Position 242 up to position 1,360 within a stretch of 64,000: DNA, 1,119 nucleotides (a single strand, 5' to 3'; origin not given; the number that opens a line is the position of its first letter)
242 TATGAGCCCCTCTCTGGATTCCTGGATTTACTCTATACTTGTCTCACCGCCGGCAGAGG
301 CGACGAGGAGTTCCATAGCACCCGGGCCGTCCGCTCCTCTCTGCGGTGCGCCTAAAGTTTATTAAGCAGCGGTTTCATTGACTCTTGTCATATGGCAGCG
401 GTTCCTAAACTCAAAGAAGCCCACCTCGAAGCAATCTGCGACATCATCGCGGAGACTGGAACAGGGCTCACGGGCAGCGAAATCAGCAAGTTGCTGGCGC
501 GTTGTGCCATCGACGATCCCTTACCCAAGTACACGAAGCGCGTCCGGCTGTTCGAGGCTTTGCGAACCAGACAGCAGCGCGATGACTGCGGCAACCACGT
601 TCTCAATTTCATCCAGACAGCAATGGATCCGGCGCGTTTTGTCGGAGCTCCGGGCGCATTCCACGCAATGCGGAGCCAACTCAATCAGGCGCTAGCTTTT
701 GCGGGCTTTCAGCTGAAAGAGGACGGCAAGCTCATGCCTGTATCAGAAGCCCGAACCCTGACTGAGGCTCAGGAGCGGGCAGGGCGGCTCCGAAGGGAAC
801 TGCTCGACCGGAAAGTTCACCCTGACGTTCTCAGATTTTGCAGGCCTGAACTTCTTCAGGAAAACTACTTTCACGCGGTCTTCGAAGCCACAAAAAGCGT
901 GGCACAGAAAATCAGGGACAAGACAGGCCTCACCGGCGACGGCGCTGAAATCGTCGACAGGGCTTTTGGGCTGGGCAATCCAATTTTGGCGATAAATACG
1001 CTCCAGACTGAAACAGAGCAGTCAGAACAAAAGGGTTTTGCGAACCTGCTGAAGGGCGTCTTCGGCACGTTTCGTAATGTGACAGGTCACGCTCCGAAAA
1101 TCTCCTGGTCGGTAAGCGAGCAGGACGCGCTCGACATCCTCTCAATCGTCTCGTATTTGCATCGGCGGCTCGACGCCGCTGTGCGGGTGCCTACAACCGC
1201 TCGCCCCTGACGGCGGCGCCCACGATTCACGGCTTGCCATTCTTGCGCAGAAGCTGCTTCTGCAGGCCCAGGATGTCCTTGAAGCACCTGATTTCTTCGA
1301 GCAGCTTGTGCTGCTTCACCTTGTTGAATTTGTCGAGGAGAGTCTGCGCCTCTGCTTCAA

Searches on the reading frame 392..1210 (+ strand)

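Call 38: search_protein_families(library=pfam, proteins=[window:392-1210:+], max_evalue=0.001)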
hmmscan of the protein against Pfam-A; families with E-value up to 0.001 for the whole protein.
window:392-1210:+ (272 aa): 1 family
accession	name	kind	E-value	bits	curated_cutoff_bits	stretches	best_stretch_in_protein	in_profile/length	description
PF09509.15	Hypoth_Ymh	-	5.3e-45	152.6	25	1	140-260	1-119/119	Protein of unknown function (Hypoth_ymh)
